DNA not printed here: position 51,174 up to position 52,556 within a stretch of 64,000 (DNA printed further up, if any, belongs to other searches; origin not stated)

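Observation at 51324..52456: Fur-controlled, Trp-rich secreted protein of unknown family, tail-to-tail with hemG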

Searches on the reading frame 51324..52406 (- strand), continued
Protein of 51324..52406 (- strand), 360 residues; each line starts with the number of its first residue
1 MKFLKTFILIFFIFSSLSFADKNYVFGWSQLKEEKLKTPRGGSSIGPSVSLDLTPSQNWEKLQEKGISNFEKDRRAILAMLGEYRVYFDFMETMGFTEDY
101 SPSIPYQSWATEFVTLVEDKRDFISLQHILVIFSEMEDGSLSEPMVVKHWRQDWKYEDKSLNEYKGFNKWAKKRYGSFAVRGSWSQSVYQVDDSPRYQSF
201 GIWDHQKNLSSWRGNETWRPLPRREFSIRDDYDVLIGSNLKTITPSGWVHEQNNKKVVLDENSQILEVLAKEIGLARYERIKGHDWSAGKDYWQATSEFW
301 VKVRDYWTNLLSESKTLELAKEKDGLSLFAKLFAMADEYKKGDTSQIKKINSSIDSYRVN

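Call 38: fold_search(model_id=the predicted structure, library=pdb)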
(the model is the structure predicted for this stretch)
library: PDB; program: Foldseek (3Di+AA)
matches with E <= 10: 1206; with E <= 0.001: 2
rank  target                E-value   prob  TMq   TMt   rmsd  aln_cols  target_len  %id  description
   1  8xjc_A                7.8e-25  1.00  0.68  0.87   4.3       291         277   33  a novel haemophore of of Riemerella anatipestifer (released 2025-06-25)
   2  8xjc_B                4.1e-24  1.00  0.68  0.87   4.1       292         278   33  a novel haemophore of of Riemerella anatipestifer (released 2025-06-25)
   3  9nw3_3A               4.6e-03  0.15  0.11  0.12  37.9       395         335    7  Ciliary tip central pair (released 2025-07-30)
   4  3wje_A                6.0e-03  0.97  0.25  0.48   8.1       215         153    8  Crystal structure of mutant nitrobindin M75W/H76L/Q96C/M148L/H158L (NB6) from Arabidopsis thaliana (released 2014-04-02)
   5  2e3s                  7.0e-03  0.18  0.13  0.16  16.2       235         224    7  Crystal structure of CERT START domain co-crystallized with C24-ceramide (P21) (released 2007-12-18)
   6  3u0a_B                7.0e-03  0.18  0.12  0.16  19.7       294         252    8  Crystal structure of an Acyl-CoA thioesterase II TesB2 from Mycobacterium marinum (released 2011-10-05)
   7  3u0a_A                8.7e-03  0.16  0.12  0.16  19.5       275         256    8  Crystal structure of an Acyl-CoA thioesterase II TesB2 from Mycobacterium marinum (released 2011-10-05)
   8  8uzl_A                1.0e-02  0.97  0.24  0.49   9.5       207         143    9  Designed Transmembrane beta-barrel- TMB10_163 (released 2024-07-17)
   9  4kr8_A                1.2e-02  0.38  0.17  0.18  13.4       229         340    8  Salmonella typhi OmpF complex with Daunomycin (released 2014-05-28)
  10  5zyk                  1.3e-02  0.15  0.12  0.16  16.6       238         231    8  Crystal structure of CERT START domain in complex with compound E25 (released 2019-02-27)
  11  3h3q_B                1.6e-02  0.16  0.12  0.16  17.0       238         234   10  Crystal structure of the CERT START domain in complex with HPA-13 (released 2010-03-02)
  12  5zyg                  1.8e-02  0.15  0.12  0.16  16.6       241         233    9  Crystal structure of CERT START domain in complex with compound B5 (released 2019-02-27)
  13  6iez                  2.0e-02  0.13  0.12  0.15  17.5       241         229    8  Crystal structure of CERT START domain in complex with compound B16 (released 2019-02-27)
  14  8feh                  2.1e-02  0.16  0.13  0.16  18.2       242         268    9  CryoEM structure of bacteriophage Q-beta coat protein dimer with AYGG linker (released 2023-12-20)
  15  6bpm_A                2.1e-02  0.16  0.13  0.08  17.8       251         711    9  The crystal structure of the Ferric-Catecholate import receptor Fiu from K12 E. coli: Closed form (C21) (released 2018-11-28)
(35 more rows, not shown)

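Call 42: search_protein_families(library=ncbifam, alignment_id=A2, max_evalue=1e-50)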
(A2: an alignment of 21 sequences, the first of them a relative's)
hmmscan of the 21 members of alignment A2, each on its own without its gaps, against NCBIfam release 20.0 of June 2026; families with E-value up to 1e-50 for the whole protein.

A. member 1, L011:5699-7885:+ (728 aa): 2 families
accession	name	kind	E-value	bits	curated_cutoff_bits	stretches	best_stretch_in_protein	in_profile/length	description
TIGR01786.1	TonB-hemlactrns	subfamily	8.9e-90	302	323.75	1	30-726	2-717/719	TonB-dependent hemoglobin/transferrin/lactoferrin family receptor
TIGR01785.1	TonB-hemin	subfamily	1.2e-84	285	316.85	1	29-727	2-676/677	TonB-dependent heme/hemoglobin receptor family protein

B. families by the number of members that match (of 21 scanned): 9 families
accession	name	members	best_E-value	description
TIGR01786.1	TonB-hemlactrns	15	1.3e-143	TonB-dependent hemoglobin/transferrin/lactoferrin family receptor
TIGR01785.1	TonB-hemin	15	1.6e-120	TonB-dependent heme/hemoglobin receptor family protein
TIGR01783.1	TonB-siderophor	9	1.8e-78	TonB-dependent siderophore receptor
TIGR01776.1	TonB-tbp-lbp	8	4.1e-75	lactoferrin/transferrin family TonB-dependent receptor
NF010651.0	PRK14050.1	2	1.2e-99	TonB-dependent siderophore receptor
NF010650.0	PRK14049.1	2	1.6e-86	ferrioxamine B receptor precursor protein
NF007465.0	PRK10044.1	1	6e-101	ferrichrome porin FhuA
NF047944.1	FoxamRcptFoxA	1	1.6e-96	ferrioxamine B receptor FoxA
NF053590.1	TonB_dep_TOL0244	1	1.6e-57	TOL_0244 family TonB-dependent receptor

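Call 47: find_encoding_contigs(protein=P0013, flank=10000, max_places=4)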
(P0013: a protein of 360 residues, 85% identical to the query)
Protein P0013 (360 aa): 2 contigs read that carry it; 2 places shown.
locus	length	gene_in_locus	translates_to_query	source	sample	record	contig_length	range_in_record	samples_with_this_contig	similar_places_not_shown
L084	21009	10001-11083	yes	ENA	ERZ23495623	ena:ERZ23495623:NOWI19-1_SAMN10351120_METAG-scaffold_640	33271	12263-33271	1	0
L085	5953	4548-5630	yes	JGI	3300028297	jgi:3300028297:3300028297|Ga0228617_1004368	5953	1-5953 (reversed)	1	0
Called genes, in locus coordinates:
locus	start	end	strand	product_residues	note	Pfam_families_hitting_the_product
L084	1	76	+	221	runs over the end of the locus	PF02545:Maf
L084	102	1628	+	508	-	PF20154:LNT_N, PF00795:CN_hydrolase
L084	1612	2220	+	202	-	PF03734:YkuD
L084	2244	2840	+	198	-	PF00255:GSHPx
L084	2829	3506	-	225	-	PF06026:Rib_5-P_isom_A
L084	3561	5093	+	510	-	PF00291:PALP, PF00585:Thr_dehydrat_C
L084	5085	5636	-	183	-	PF01812:5-FTHF_cyc-lig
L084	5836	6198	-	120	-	PF05164:ZapA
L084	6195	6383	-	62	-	-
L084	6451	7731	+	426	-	PF05195:AMP_N, PF00557:Peptidase_M24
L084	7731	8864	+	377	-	PF01494:FAD_binding_3, PF08491:SE (weak)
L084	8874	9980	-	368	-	PF08021:FAD_binding_9, PF04954:SIP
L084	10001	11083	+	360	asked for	PF20311:DUF6607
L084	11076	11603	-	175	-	PF12641:Flavodoxin_3 (weak), PF12724:Flavodoxin_5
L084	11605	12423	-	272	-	PF01218:Coprogen_oxidas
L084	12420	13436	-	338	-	PF00762:Ferrochelatase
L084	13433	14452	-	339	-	PF01208:URO-D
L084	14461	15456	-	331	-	PF00490:ALAD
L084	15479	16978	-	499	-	PF01379:Porphobil_deam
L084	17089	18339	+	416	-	PF00155:Aminotran_1_2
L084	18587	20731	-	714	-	PF07715:Plug, PF00593:TonB_dep_Rec_b-barrel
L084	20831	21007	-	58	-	?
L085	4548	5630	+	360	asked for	PF20311:DUF6607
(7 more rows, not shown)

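Call 50: find_encoding_contigs(protein=P0023, flank=6000, max_places=3)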
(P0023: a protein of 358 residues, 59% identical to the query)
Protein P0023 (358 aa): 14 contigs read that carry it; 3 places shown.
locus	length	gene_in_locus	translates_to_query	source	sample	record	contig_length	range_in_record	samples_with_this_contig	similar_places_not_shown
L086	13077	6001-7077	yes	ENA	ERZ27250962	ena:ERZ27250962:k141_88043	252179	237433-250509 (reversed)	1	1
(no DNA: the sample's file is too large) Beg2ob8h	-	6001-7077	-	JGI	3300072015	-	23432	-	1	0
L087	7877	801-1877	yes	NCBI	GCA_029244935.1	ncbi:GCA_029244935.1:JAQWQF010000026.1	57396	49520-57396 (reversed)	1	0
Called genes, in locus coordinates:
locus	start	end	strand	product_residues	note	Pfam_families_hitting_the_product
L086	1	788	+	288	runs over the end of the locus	PF00231:ATP-synt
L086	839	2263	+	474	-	PF02874:ATP-synt_ab_N, PF00006:ATP-synt_ab, PF22919:ATP-synt_VA_C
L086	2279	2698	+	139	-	PF02823:ATP-synt_DE_N, PF00401:ATP-synt_DE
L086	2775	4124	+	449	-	PF00483:NTP_transferase, PF01128:IspD, PF12804:NTP_transf_3, PF25084:LbH_EIF2B (weak), PF25087:GMPPB_C, PF00132:Hexapep, PF14602:Hexapep_2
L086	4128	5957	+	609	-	PF13522:GATase_6, PF13537:GATase_7, PF01380:SIS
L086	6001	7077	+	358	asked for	PF20311:DUF6607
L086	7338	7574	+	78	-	-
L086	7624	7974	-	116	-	PF28289:BV97_02767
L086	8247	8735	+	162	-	-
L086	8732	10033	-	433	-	PF00270:DEAD, PF04851:ResIII, PF13245:AAA_19 (faint), PF00271:Helicase_C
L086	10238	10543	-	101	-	PF01541:GIY-YIG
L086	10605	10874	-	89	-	-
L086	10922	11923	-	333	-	PF08240:ADH_N, PF00107:ADH_zinc_N, PF13602:ADH_zinc_N_2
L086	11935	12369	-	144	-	-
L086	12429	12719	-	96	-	-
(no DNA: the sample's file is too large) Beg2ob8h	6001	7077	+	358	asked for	PF20311:DUF6607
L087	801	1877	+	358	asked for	PF20311:DUF6607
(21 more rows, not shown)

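Call 51: find_encoding_contigs(protein=P0017, flank=6000, max_places=3)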
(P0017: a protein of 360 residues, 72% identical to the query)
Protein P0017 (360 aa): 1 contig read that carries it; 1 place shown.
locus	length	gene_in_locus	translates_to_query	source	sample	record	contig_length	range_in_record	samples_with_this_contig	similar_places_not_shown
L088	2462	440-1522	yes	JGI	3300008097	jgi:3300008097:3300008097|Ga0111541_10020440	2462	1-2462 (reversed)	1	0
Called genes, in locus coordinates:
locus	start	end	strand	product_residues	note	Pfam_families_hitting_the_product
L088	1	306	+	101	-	?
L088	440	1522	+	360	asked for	PF20311:DUF6607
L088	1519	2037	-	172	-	PF12641:Flavodoxin_3 (weak), PF12724:Flavodoxin_5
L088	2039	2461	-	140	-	?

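Call 58: search_protein_families(library=pfam, proteins=[L046:1914-2687:-, L014:7836-8594:-, L019:9482-10093:-, L066:3506-4033:+, L066:5677-6519:+, L006:16382-16792:+, L021:6437-7849:+, L057:6503-7687:+, L084:8874-9980:-, L031:4887-7061:+], max_evalue=0.0001)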
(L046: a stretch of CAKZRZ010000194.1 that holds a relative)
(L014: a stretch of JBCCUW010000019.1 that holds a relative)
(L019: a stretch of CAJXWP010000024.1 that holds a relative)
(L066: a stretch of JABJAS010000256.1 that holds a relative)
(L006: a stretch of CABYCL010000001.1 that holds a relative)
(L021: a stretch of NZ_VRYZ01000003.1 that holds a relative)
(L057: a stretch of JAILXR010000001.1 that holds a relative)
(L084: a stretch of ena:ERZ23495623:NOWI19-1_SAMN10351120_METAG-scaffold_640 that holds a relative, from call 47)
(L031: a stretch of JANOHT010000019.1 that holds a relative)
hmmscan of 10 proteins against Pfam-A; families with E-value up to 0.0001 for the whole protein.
L046:1914-2687:- (257 aa): 3 families
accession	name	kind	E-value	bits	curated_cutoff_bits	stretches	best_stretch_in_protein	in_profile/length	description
PF13883.13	CREG_beta-barrel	-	2.9e-26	92.8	27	1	4-158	2-165/167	CREG, beta-barrel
PF01243.27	PNPOx_N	-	1e-10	42.5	28.1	1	11-144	4-119/120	Pyridoxamine 5'-phosphate oxidase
PF10615.14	DUF2470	-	1.4e-10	42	22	1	171-239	3-76/77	Domain of unknown function (DUF2470)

L014:7836-8594:- (252 aa): 2 families
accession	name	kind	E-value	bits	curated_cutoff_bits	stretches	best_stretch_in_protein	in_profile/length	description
PF04954.18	SIP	-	3.9e-35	121.4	26.3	1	110-228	1-119/119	Siderophore-interacting protein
PF08021.17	FAD_binding_9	-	1.9e-21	76.9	23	2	53-102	69-118/120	Siderophore-interacting FAD-binding domain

L019:9482-10093:- (203 aa): 5 families
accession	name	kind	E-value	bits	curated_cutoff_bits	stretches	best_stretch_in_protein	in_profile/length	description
PF02798.26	GST_N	-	1.4e-14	54.6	20.9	1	2-73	3-75/76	Glutathione S-transferase, N-terminal domain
PF13409.12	GST_N_2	-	1.3e-13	51.8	25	1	12-72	5-67/70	Glutathione S-transferase, N-terminal domain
PF13417.12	GST_N_3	-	2.1e-11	44.4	22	1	5-77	2-72/75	Glutathione S-transferase, N-terminal domain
PF13410.11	GST_C_2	-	1.5e-05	25.4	24.9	1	126-189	2-68/69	Glutathione S-transferase, C-terminal domain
PF00043.30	GST_C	-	6.4e-05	23.6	20.7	0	137-195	33-93/93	Glutathione S-transferase, C-terminal domain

L066:3506-4033:+ (175 aa): 0 families

L066:5677-6519:+ (280 aa): 1 family
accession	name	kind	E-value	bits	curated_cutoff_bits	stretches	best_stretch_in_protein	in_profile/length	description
PF04116.19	FA_hydroxylase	-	4e-30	105.4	31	1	78-212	1-132/132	Fatty acid hydroxylase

L006:16382-16792:+ (136 aa): 0 families

L021:6437-7849:+ (470 aa): 2 families
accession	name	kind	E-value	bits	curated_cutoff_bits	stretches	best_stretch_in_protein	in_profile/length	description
PF00206.25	Lyase_1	-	1.6e-93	314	27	1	24-349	1-312/312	Lyase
PF10415.14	FumaraseC_C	-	7.2e-19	68.4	32.5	1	415-467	1-53/54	Fumarase C C-terminus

L057:6503-7687:+ (394 aa): 3 families
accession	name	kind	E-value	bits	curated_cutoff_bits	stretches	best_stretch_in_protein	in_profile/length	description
PF00990.26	GGDEF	-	1e-40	139.6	23.8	1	214-373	1-161/161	Diguanylate cyclase, GGDEF domain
PF00571.33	CBS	-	4.2e-28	97.9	24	2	60-114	1-56/57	CBS domain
PF22335.1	Cas10-Cmr2_palm2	-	2.9e-05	24.6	27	1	247-373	3-131/133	Cas10/Cmr2, second palm domain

L084:8874-9980:- (368 aa): 2 families
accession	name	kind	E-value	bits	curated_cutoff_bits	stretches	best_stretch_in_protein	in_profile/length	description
PF04954.18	SIP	-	1.4e-22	80.9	26.3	1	252-368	2-118/119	Siderophore-interacting protein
PF08021.17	FAD_binding_9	-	4.3e-11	43.5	23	1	131-243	2-118/120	Siderophore-interacting FAD-binding domain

L031:4887-7061:+ (724 aa): 2 families
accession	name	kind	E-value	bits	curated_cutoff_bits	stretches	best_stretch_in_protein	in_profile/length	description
PF00593.30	TonB_dep_Rec_b-barrel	-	2.1e-43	150.2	27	1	268-692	32-435/436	TonB dependent receptor-like, beta-barrel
PF07715.20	Plug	-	9.3e-20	71.6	23.9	1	79-179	2-107/107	TonB-dependent Receptor Plug Domain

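Call 68: find_encoding_contigs(protein=P0077, flank=7000, max_places=2)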
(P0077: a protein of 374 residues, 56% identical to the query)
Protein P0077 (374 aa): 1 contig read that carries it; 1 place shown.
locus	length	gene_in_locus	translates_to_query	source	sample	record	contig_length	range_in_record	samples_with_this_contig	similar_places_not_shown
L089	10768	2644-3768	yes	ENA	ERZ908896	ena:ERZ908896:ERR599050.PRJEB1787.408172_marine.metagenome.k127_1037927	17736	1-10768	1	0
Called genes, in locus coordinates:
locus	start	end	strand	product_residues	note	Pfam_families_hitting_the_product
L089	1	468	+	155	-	?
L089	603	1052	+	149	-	-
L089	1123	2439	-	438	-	PF00270:DEAD, PF04851:ResIII, PF13245:AAA_19 (faint), PF00271:Helicase_C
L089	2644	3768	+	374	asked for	PF20311:DUF6607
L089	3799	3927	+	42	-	-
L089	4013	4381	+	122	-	-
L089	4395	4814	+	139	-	PF00903:Glyoxalase (weak)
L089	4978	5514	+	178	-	PF13787:HXXEE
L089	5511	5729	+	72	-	PF13783:DUF4177 (faint)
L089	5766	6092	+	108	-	PF00893:Multi_Drug_Res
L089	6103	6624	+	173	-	PF09351:DUF1993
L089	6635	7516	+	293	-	PF00106:adh_short, PF08659:KR, PF13561:adh_short_C2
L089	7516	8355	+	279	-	PF00903:Glyoxalase (weak), PF13468:Glyoxalase_3, PF13669:Glyoxalase_4, PF00903:Glyoxalase (weak), PF13669:Glyoxalase_4 (weak)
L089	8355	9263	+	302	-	PF03601:Cons_hypoth698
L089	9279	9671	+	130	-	-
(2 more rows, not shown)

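Call 69: find_encoding_contigs(protein=P0048, flank=7000, max_places=2)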
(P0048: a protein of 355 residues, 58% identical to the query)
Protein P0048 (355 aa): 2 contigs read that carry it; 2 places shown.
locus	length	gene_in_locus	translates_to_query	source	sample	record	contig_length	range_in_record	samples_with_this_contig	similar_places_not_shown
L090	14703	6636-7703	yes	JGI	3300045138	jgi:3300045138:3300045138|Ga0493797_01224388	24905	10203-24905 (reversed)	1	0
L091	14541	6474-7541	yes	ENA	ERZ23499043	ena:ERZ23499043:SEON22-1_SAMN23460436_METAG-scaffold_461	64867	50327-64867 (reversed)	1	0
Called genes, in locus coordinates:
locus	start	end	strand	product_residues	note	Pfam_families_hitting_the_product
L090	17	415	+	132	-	PF03797:Autotransporter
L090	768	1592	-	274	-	-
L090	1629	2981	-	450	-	PF02667:SCFA_trans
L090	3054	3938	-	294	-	PF08450:SGL (faint)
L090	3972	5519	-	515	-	PF00171:Aldedh, PF05893:LuxC (weak)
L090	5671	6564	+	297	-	PF00126:HTH_1, PF03466:LysR_substrate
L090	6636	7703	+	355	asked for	PF20311:DUF6607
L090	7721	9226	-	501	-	PF05681:Fumerase, PF05683:Fumerase_C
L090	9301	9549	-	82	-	PF03937:Sdh5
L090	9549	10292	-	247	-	PF13085:Fer2_3, PF13187:Fer4_9 (faint), PF13183:Fer4_8, PF13237:Fer4_10, PF12838:Fer4_7 (weak), PF13484:Fer4_16 (weak), PF13534:Fer4_17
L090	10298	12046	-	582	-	PF00890:FAD_binding_2, PF01266:DAO (weak), PF03486:HI0933_like (faint), PF02910:Succ_DH_flav_C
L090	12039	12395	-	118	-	PF01127:Sdh_cyt (weak)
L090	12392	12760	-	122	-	PF01127:Sdh_cyt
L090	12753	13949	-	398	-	PF00390:malic, PF03949:Malic_M, PF00899:ThiF (weak)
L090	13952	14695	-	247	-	PF00392:GntR, PF07702:UTRA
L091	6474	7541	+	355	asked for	PF20311:DUF6607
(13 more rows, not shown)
